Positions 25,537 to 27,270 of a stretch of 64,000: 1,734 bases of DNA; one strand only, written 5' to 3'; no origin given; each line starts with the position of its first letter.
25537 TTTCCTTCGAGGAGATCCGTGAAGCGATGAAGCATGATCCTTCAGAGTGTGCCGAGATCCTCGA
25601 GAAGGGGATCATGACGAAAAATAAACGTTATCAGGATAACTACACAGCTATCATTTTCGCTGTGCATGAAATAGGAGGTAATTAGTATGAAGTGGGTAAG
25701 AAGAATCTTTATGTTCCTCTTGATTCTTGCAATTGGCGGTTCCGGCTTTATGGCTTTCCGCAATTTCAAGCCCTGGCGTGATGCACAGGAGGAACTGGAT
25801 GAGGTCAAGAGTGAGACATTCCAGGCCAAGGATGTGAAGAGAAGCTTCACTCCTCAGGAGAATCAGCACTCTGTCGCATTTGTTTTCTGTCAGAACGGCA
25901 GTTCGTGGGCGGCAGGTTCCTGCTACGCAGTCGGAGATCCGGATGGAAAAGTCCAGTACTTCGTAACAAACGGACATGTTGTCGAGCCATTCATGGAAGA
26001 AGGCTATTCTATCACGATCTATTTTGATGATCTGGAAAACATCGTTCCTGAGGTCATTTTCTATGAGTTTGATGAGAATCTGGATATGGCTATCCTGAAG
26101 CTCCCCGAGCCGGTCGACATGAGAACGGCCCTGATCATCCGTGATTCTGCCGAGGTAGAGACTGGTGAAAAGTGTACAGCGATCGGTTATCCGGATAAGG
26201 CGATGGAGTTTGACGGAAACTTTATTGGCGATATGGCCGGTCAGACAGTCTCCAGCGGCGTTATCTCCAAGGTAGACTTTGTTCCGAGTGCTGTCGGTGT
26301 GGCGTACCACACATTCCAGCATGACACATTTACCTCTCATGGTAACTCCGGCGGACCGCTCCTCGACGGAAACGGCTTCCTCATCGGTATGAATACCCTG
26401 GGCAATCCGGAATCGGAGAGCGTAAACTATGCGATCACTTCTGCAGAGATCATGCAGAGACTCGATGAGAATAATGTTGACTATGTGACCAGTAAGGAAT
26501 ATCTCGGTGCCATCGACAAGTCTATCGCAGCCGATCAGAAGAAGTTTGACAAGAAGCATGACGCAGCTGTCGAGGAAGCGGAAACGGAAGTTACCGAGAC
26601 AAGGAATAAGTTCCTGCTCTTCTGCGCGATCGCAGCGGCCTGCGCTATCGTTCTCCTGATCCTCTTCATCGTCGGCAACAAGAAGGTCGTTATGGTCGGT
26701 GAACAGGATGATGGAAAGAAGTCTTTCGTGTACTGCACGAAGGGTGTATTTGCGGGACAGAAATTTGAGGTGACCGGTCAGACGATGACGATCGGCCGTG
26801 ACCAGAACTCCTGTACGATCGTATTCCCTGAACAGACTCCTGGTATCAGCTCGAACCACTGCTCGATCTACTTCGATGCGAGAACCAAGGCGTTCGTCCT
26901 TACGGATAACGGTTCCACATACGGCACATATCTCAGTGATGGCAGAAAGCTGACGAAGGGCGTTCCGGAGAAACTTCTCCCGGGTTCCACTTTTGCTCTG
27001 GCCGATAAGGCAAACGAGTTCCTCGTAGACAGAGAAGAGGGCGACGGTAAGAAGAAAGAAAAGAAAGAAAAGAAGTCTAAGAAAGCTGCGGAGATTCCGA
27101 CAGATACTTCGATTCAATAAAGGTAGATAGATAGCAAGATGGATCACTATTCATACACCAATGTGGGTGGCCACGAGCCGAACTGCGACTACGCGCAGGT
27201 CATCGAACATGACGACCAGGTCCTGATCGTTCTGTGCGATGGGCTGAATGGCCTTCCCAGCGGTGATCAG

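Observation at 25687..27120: Trans-membrane fusion of an extracytoplasmic trypsin-like protease to a cytoplasmic FHA domain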

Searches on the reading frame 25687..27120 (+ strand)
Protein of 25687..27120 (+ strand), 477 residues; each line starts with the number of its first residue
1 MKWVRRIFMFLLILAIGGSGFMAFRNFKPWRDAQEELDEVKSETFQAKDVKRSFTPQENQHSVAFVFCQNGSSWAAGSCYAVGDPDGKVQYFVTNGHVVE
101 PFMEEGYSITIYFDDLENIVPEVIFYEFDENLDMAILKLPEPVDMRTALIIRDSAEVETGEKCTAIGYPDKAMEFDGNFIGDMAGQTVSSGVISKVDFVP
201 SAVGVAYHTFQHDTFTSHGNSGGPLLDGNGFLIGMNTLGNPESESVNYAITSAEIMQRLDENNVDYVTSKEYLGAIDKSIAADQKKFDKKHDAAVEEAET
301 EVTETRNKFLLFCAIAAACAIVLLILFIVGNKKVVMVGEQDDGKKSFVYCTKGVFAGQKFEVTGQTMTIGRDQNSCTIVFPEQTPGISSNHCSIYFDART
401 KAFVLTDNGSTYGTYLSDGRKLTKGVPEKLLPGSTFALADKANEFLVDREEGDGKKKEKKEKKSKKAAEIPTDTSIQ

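Call 3: search_protein_families(library=pfam, proteins=[window:25687-27120:+], max_evalue=0.01)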
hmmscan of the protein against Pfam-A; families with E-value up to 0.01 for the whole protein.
window:25687-27120:+ (477 aa): 4 families
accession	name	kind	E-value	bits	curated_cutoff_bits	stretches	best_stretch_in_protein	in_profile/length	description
PF13365.12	Trypsin_2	-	1.1e-19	72.1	27.6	1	84-235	7-144/144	Trypsin-like peptidase domain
PF00498.31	FHA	-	2e-12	47.8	20.7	1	368-438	2-66/67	FHA domain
PF00089.32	Trypsin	-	1.1e-10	42.1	20.6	1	90-247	35-206/220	Trypsin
PF16697.10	Yop-YscD_cpl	-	2e-05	25.2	33.2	1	352-420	4-67/94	Inner membrane component of T3SS, cytoplasmic domain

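Call 7: find_homologous_proteins(query=window:25687-27117:+, max_evalue=0.001)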
Query window:25687-27117:+ (477 aa): 326 proteins with E <= 0.001 among 8000 candidates; the best 120 are listed.
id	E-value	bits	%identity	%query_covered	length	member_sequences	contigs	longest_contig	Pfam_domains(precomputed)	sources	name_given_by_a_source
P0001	2.9e-253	859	81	96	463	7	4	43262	PF13365.13,PF00498.32,PF00089.33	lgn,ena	-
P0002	1.7e-252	857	82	94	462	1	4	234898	PF13365.13,PF00498.32,PF00089.33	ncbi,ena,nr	ncbi:MAG: trypsin-like peptidase domain-containing protein [Clostridiales bacterium]|nr:trypsin-like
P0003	2.2e-247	840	82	94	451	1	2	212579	PF13365.13,PF00498.32,PF00089.33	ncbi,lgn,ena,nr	ncbi:MAG: trypsin-like peptidase domain-containing protein [Clostridiales bacterium]|nr:trypsin-like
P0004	3.0e-218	744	71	94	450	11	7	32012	PF13365.13,PF00498.32,PF00089.33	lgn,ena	-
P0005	1.4e-216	738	100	70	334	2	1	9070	PF13365.13,PF00498.32,PF00089.33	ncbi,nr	ncbi:MAG: trypsin-like peptidase domain-containing protein, partial [Clostridiales bacterium]|nr:try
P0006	3.7e-213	727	72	94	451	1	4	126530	PF13365.13,PF00498.32,PF00089.33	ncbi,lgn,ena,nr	ncbi:MAG: trypsin-like peptidase domain-containing protein [Clostridiales bacterium]|nr:trypsin-like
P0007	2.4e-207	708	71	94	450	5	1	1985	PF13365.13,PF00498.32,PF16697.11,PF00089.33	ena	-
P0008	5.0e-202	690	69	94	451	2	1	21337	PF13365.13,PF00498.32,PF00089.33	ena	-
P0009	9.3e-202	689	68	94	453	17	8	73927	PF13365.13,PF00498.32,PF00089.33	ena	-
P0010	1.5e-201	689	69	94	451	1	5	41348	PF13365.13,PF00498.32,PF00089.33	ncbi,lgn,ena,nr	ncbi:MAG: trypsin-like peptidase domain-containing protein [Clostridiales bacterium]|nr:trypsin-like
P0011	1.9e-200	685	68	94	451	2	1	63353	PF13365.13,PF00498.32,PF00089.33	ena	-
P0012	5.3e-198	677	69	94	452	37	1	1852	PF13365.13,PF00498.32,PF00089.33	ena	-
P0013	1.2e-186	640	62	94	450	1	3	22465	PF13365.13,PF00498.32,PF00089.33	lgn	-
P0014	1.3e-185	636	63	94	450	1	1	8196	PF13365.13,PF00498.32,PF00089.33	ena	-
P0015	5.2e-177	608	60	94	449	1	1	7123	PF13365.13,PF00498.32,PF00089.33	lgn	-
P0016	4.0e-176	605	60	94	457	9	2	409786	PF13365.13,PF00498.32,PF00089.33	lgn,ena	-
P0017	1.4e-175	603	60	94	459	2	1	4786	PF13365.13,PF00498.32,PF00089.33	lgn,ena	-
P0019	5.2e-169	581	57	94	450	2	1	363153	PF13365.13,PF00498.32,PF00089.33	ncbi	-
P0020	3.7e-161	556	56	94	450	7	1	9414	PF13365.13,PF00498.32,PF00089.33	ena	-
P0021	1.7e-158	547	50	94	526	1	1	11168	PF13365.13,PF00498.32,PF00089.33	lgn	-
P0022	1.6e-157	544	56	95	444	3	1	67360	PF13365.13,PF00498.32,PF00089.33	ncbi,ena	-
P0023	7.9e-157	541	55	94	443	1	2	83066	PF13365.13,PF00498.32,PF00089.33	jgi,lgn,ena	-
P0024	4.9e-155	535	54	94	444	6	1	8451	PF13365.13,PF00498.32,PF00089.33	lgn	-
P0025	5.1e-151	522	54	94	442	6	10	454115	PF13365.13,PF00498.32,PF00089.33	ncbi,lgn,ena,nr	ncbi:MAG: trypsin-like peptidase domain-containing protein [Clostridiales bacterium]|nr:trypsin-like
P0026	5.5e-147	509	51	94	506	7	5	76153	PF13365.13,PF00498.32,PF00089.33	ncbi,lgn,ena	-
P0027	7.7e-143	495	55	87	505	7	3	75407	PF13365.13,PF00498.32,PF16697.11,PF00089.33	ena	-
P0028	1.1e-142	495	54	89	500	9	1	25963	PF13365.13,PF00498.32,PF00089.33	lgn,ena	-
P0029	6.2e-140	486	50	94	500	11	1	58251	PF13365.13,PF00498.32,PF00089.33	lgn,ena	-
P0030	3.6e-137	476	54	87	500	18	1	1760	PF13365.13,PF00498.32,PF00089.33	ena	-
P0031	6.1e-122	426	46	94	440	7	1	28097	PF13365.13,PF00498.32,PF16697.11,PF00089.33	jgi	-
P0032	7.3e-69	251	40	82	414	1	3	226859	PF13365.13,PF00498.32,PF00089.33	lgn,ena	-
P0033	1.6e-67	247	39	78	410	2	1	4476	PF13365.13,PF00498.32,PF00089.33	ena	-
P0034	9.8e-66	241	36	83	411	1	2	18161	PF13365.13,PF00498.32,PF16697.11,PF00089.33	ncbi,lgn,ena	-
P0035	2.4e-63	233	36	83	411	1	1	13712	PF13365.13,PF00498.32,PF00089.33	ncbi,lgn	-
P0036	4.1e-63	232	37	46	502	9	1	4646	PF13365.13,PF00498.32,PF16697.11,PF00089.33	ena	-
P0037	8.1e-63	231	36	46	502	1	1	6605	PF13365.13,PF00498.32,PF16697.11,PF00089.33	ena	-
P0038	9.5e-63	231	36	83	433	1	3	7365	PF13365.13,PF00498.32,PF00089.33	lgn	-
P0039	1.6e-62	230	35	83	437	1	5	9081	PF13365.13,PF00498.32,PF00089.33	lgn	-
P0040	2.9e-62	229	37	46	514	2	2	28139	PF13365.13,PF00498.32,PF00089.33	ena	-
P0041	4.7e-62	229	38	41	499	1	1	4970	PF13365.13,PF00498.32,PF16697.11,PF00089.33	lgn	-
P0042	6.8e-62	228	35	83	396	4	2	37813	PF13365.13,PF00498.32,PF00089.33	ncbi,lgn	-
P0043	8.0e-62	228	37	41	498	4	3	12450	PF13365.13,PF00498.32,PF16697.11,PF00089.33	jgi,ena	-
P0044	1.2e-61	227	38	42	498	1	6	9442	PF13365.13,PF00498.32,PF00089.33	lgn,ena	-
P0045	1.4e-61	227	35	83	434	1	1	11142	PF13365.13,PF00498.32,PF16697.11,PF00089.33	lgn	-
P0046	1.5e-61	227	36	78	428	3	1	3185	PF13365.13,PF00498.32,PF00089.33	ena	-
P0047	2.5e-61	226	34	83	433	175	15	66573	PF13365.13,PF00498.32,PF16697.11,PF00089.33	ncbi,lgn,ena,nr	ncbi:MAG TPA: trypsin-like peptidase domain-containing protein [Candidatus Pelethousia gallinarum]|n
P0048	4.4e-61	226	34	46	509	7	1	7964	PF13365.13,PF00498.32,PF16697.11,PF00089.33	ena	-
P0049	4.9e-61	225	34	83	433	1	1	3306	PF13365.13,PF00498.32,PF16697.11,PF00089.33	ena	-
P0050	7.6e-61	225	36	79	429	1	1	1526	PF13365.13,PF00498.32,PF16697.11,PF00089.33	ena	-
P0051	9.5e-61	225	36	46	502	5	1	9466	PF13365.13,PF00498.32,PF16697.11,PF00089.33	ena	-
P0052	1.2e-60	224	35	45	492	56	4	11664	PF13365.13,PF00498.32,PF16697.11,PF00089.33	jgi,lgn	jgi:S1-C subfamily serine protease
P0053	1.4e-60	224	35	83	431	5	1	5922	PF13365.13,PF00498.32,PF16697.11,PF00089.33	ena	-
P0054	1.5e-60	224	38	45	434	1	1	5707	PF13365.13,PF00498.32,PF00089.33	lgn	-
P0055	1.5e-60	224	36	46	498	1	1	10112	PF13365.13,PF00498.32,PF16697.11,PF00089.33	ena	-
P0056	1.8e-60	224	37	45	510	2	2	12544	PF13365.13,PF00498.32,PF00089.33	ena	-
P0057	2.6e-60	223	36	46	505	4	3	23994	PF13365.13,PF00498.32,PF16697.11,PF00089.33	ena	-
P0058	4.2e-60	222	51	23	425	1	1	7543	PF13365.13,PF00498.32,PF00089.33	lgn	-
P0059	5.4e-60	222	36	84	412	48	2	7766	PF13365.13,PF00498.32,PF16697.11,PF00089.33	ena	-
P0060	1.2e-59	221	34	83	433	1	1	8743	PF13365.13,PF00498.32,PF16697.11,PF00089.33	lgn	-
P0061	1.3e-59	221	37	41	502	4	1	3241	PF13365.13,PF00498.32,PF16697.11,PF00089.33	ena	-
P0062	1.6e-59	220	48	22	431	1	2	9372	PF13365.13,PF00498.32,PF16697.11,PF00089.33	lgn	-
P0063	2.3e-59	220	34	83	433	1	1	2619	PF13365.13,PF00498.32,PF16697.11,PF00089.33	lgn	-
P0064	2.9e-59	220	34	83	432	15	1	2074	PF13365.13,PF00498.32,PF16697.11,PF00089.33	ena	-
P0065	3.0e-59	220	36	83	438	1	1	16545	PF13365.13,PF00498.32,PF16697.11,PF00089.33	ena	-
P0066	3.0e-59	220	36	83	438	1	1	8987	PF13365.13,PF00498.32,PF16697.11,PF00089.33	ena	-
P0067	3.3e-59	219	35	83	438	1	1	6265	PF13365.13,PF00498.32,PF16697.11,PF00089.33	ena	-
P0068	3.3e-59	219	35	83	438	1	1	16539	PF13365.13,PF00498.32,PF16697.11,PF00089.33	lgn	-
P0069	4.7e-59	219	35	84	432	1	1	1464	PF13365.13,PF00498.32,PF16697.11,PF00089.33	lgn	-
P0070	1.2e-58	218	34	83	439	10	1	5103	PF13365.13,PF00498.32,PF00089.33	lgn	-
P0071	1.3e-58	217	36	83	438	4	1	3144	PF13365.13,PF00498.32,PF00089.33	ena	-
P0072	1.5e-58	217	35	83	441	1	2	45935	PF13365.13,PF00498.32,PF16697.11,PF00089.33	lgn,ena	-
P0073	2.2e-58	217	35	83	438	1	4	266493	PF13365.13,PF00498.32,PF16697.11,PF00089.33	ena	-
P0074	2.6e-58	216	35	83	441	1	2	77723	PF13365.13,PF00498.32,PF16697.11,PF00089.33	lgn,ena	-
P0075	3.2e-58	216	35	83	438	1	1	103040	PF13365.13,PF00498.32,PF16697.11,PF00089.33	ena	-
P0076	3.3e-58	216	35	83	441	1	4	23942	PF13365.13,PF00498.32,PF16697.11,PF00089.33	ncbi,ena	-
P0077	3.4e-58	216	35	81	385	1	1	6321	PF13365.13,PF00498.32,PF16697.11,PF00089.33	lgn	-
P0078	3.5e-58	216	35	83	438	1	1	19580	PF13365.13,PF00498.32,PF16697.11,PF00089.33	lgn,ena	-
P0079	3.5e-58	216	33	84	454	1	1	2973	PF13365.13,PF00498.32,PF00089.33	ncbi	-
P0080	3.8e-58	216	35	83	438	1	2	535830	PF13365.13,PF00498.32,PF16697.11,PF00089.33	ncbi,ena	-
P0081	4.3e-58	216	35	83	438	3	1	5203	PF13365.13,PF00498.32,PF16697.11,PF00089.33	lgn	-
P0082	4.5e-58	216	33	84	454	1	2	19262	PF13365.13,PF00498.32,PF00089.33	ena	-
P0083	5.0e-58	216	34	83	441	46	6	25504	PF13365.13,PF00498.32,PF16697.11,PF00089.33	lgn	-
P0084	5.5e-58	215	35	83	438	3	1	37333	PF13365.13,PF00498.32,PF16697.11,PF00089.33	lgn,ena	-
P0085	5.9e-58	215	38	41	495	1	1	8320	PF13365.13,PF00498.32,PF00089.33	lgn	-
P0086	6.8e-58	215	35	83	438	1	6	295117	PF13365.13,PF00498.32,PF16697.11,PF00089.33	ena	-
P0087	6.9e-58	215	35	83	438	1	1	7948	PF13365.13,PF00498.32,PF16697.11,PF00089.33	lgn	-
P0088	8.9e-58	215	35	83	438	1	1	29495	PF13365.13,PF00498.32,PF16697.11,PF00089.33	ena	-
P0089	1.0e-57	215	37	79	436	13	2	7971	PF13365.13,PF00498.32,PF16697.11,PF00089.33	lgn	-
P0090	1.2e-57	214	34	83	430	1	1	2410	PF13365.13,PF00498.32,PF16697.11,PF00089.33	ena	-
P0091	1.9e-57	214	35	83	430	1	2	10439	PF13365.13,PF00498.32,PF16697.11,PF00089.33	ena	-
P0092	2.5e-57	213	36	42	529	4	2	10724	PF13365.13,PF00498.32,PF16697.11,PF00089.33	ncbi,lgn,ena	-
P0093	4.8e-57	212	35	83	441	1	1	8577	PF13365.13,PF00498.32,PF16697.11,PF00089.33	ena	-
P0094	5.0e-57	212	34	83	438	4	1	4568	PF13365.13,PF00498.32,PF16697.11,PF00089.33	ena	-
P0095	6.7e-57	212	37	76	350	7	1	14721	PF13365.13,PF00498.32,PF00089.33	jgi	jgi:hypothetical protein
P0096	7.8e-57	212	33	83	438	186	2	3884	PF13365.13,PF00498.32,PF16697.11,PF00089.33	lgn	-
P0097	1.2e-56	211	33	83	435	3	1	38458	PF13365.13,PF00498.32,PF16697.11,PF00089.33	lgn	-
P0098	1.5e-56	211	35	42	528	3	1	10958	PF13365.13,PF00498.32,PF16697.11,PF00089.33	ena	-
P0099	1.9e-56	210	34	83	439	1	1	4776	PF13365.13,PF00498.32,PF00089.33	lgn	-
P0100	3.0e-56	210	34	83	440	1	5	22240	PF13365.13,PF00498.32,PF16697.11,PF00089.33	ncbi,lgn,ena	-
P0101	3.0e-56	210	34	83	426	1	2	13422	PF13365.13,PF00498.32,PF00089.33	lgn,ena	-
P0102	3.2e-56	210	34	83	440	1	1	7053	PF13365.13,PF00498.32,PF00089.33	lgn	-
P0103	3.2e-56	210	34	83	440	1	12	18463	PF13365.13,PF00498.32,PF16697.11,PF00089.33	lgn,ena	-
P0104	4.2e-56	209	35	80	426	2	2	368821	PF13365.13,PF00498.32,PF00089.33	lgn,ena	-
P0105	4.6e-56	209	34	83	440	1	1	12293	PF13365.13,PF00498.32,PF16697.11,PF00089.33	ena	-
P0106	5.0e-56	209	36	79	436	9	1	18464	PF13365.13,PF00498.32,PF16697.11,PF00089.33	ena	-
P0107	5.4e-56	209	35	83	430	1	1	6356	PF13365.13,PF00498.32,PF16697.11,PF00089.33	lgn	-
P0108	5.9e-56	209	34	83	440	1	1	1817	PF13365.13,PF00498.32,PF16697.11,PF00089.33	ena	-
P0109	6.5e-56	209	34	83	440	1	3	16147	PF13365.13,PF00498.32,PF16697.11,PF00089.33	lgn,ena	-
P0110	6.5e-56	209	34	83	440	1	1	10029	PF13365.13,PF00498.32,PF16697.11,PF00089.33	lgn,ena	-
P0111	6.7e-56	209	36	83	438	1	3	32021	PF13365.13,PF00498.32,PF16697.11,PF00089.33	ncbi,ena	-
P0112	9.8e-56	208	33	83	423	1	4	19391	PF13365.13,PF00498.32,PF16697.11,PF00089.33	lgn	-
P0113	1.6e-55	207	33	85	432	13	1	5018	PF13365.13,PF00498.32,PF00089.33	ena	-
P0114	2.3e-55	207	33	83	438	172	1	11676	PF13365.13,PF00498.32,PF16697.11,PF00089.33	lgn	-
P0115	5.0e-55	206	35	80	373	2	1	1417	PF13365.13,PF00498.32,PF00089.33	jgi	-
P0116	5.4e-55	206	34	84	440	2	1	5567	PF13365.13,PF00498.32,PF16697.11,PF00089.33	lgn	-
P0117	8.7e-55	205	34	82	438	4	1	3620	PF13365.13,PF00498.32,PF16697.11,PF00089.33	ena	-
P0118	9.8e-55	205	36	79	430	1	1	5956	PF13365.13,PF00498.32,PF16697.11,PF00089.33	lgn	-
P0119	1.2e-54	204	36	42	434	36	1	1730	PF13365.13,PF00498.32,PF16697.11,PF00089.33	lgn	-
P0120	1.3e-54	204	34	82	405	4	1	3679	PF13365.13,PF00498.32,PF16697.11,PF00089.33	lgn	-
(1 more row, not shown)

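Call 11: find_encoding_contigs(protein=P0080, flank=8000, max_places=2)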
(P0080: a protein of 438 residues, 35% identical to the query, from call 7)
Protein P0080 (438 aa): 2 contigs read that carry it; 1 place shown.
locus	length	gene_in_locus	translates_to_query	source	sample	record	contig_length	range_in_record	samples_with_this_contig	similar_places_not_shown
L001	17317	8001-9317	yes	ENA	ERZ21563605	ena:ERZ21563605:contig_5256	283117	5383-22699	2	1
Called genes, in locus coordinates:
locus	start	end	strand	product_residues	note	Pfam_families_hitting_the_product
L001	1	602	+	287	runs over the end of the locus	-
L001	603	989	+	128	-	-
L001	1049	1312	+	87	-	-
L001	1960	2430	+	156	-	PF08281:Sigma70_r4_2, PF04545:Sigma70_r4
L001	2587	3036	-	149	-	-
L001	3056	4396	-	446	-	PF01757:Acyl_transf_3 (weak), PF07690:MFS_1 (weak), PF00196:GerE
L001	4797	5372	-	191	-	-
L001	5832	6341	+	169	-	-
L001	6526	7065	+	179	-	PF16697:Yop-YscD_cpl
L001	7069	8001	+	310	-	PF13672:PP2C_2 (faint), PF07228:SpoIIE (faint)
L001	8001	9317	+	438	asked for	PF13365:Trypsin_2, PF00089:Trypsin, PF16697:Yop-YscD_cpl (faint), PF00498:FHA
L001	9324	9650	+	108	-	-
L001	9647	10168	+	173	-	-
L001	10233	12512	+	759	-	PF00069:Pkinase, PF07714:PK_Tyr_Ser-Thr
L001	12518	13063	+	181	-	PF12158:DUF3592 (weak)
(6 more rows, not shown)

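Call 12: find_encoding_contigs(protein=P0016, flank=8000, max_places=2)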
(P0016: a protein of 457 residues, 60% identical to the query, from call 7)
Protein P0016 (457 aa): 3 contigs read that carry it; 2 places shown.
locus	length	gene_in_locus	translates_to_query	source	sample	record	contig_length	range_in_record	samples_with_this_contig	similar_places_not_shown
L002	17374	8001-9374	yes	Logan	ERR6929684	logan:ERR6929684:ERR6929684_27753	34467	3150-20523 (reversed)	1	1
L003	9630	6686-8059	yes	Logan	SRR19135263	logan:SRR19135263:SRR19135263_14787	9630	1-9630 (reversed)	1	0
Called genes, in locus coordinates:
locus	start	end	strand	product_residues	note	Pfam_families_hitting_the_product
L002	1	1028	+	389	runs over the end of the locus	PF02481:DNA_processg_A, PF18306:LDcluster4 (faint), PF17782:WHD_DprA (weak)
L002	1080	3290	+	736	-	PF01751:Toprim, PF01131:Topoisom_bac, PF01396:Zn_ribbon_Top1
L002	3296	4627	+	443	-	PF01134:GIDA, PF01262:AlaDh_PNT_C (weak), PF01266:DAO (faint), PF07992:Pyr_redox_2 (faint)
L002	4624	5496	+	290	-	-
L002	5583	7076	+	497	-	PF16697:Yop-YscD_cpl (weak)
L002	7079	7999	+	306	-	PF00481:PP2C (weak), PF13672:PP2C_2 (weak)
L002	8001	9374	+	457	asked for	PF13365:Trypsin_2, PF00089:Trypsin, PF00498:FHA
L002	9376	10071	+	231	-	PF13672:PP2C_2, PF07228:SpoIIE (faint)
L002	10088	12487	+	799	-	PF00069:Pkinase, PF07714:PK_Tyr_Ser-Thr, PF01636:APH (faint), PF03109:ABC1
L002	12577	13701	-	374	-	PF01702:TGT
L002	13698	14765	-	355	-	PF02547:Queuosine_synth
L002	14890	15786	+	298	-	PF00701:DHDPS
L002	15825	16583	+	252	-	PF01113:DapB_N, PF05173:DapB_C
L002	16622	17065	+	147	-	PF02699:YajC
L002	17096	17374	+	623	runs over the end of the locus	PF01807:Zn_ribbon_DnaG, PF08275:DNAG_N, PF01751:Toprim, PF13155:Toprim_2, PF13362:Toprim_3 (faint), PF13662:Toprim_4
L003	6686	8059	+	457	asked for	PF13365:Trypsin_2, PF00089:Trypsin, PF00498:FHA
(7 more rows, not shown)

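Call 21: find_related_loci(query=A1, collection=genome_contigs, flank=8000)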
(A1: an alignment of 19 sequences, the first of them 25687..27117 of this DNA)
Query A1 (477 aa) in genome_contigs; peptide patterns used: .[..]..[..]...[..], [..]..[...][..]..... (x = any residue, [..] = any of these).
455 stretches matched a pattern; 369 encode a relative of the query (tblastn E <= 1e-3); the best 80 are kept; 80 distinct loci.
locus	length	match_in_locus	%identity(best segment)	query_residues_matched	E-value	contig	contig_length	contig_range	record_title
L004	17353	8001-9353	82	1-450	0e+0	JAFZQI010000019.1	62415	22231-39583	MAG: Clostridiales bacterium isolate RGIG8001 Water_buffalos_Rumen-1__c387561, whole genome shotgun sequence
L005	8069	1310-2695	81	1-460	0e+0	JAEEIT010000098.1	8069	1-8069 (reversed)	MAG: Clostridia bacterium isolate Tb.RUG.152 k141_5556010_flag=0_multi=25.3860_len=8069, whole genome shotgun sequence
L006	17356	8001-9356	82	1-450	0e+0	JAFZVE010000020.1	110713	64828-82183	MAG: Clostridiales bacterium isolate RGIG8127 Water_buffalos_Rumen-3__c457321, whole genome shotgun sequence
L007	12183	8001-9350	72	1-450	0e+0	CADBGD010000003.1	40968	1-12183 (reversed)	MAG: Ruminococcaceae bacterium isolate RUG13936 genome assembly, contig: RUG13936_asm_3, whole genome shotgun sequence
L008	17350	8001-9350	71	1-450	0e+0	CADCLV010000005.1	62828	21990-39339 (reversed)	MAG: Ruminococcaceae bacterium isolate RUG14762 genome assembly, contig: RUG14762_asm_5, whole genome shotgun sequence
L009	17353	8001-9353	72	1-450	0e+0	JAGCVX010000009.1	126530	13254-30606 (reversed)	MAG: Clostridiales bacterium isolate RGIG10171 Yak_Rumen-4__c347403, whole genome shotgun sequence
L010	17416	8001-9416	67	1-472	0e+0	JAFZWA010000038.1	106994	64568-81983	MAG: Clostridiales bacterium isolate RGIG8149 Water_buffalos_Rumen-3__c1034031, whole genome shotgun sequence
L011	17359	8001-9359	68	1-450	0e+0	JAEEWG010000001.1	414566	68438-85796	MAG: Clostridia bacterium isolate Tb.RUG.474 NODE_10_length_414566_cov_2.897753, whole genome shotgun sequence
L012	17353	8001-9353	68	1-450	0e+0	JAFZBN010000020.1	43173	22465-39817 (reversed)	MAG: Clostridiales bacterium isolate RGIG7616 Water_buffalos_Omasum-5__c1148378, whole genome shotgun sequence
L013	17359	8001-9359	68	1-450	0e+0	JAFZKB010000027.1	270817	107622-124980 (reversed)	MAG: Clostridiales bacterium isolate RGIG7838 Water_buffalos_Reticulum-4__c683431, whole genome shotgun sequence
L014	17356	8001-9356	69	1-450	0e+0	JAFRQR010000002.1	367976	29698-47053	MAG: Clostridiales bacterium isolate RGIG2713 Goat_Omasum-4__c60616, whole genome shotgun sequence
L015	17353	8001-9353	67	1-450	0e+0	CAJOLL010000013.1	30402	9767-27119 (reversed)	uncultured Clostridia bacterium isolate Reindeer_1_mag_36 genome assembly, contig: scaffold_794, whole genome shotgun se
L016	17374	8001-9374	61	1-449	0e+0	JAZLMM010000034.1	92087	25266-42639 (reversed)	MAG: Oscillospiraceae bacterium isolate T1900044955_TA20190009.MAGScoT_cleanbin_000001 SGB_3808_k141_1516442, whole geno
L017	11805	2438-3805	60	1-449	4e-180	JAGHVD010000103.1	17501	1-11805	MAG: Candidatus Scatonaster coprocaballi isolate E5_MB2_10 c_000001011993, whole genome shotgun sequence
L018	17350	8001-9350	57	1-450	5e-178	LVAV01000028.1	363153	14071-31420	MAG: Clostridiales bacterium Firm_16 _contig_17301, whole genome shotgun sequence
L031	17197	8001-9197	36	56-450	4e-68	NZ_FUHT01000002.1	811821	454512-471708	Massiliimalia massiliensis strain Marseille-P2963T, whole genome shotgun sequence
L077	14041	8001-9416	29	57-475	4e-46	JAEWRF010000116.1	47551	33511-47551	MAG: Bacillota bacterium isolate OH_SBrB_47 k127_1096833, whole genome shotgun sequence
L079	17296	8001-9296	28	41-451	6e-44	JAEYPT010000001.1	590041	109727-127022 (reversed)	MAG: Bacillota bacterium isolate OH_CBB_208 k127_1498190, whole genome shotgun sequence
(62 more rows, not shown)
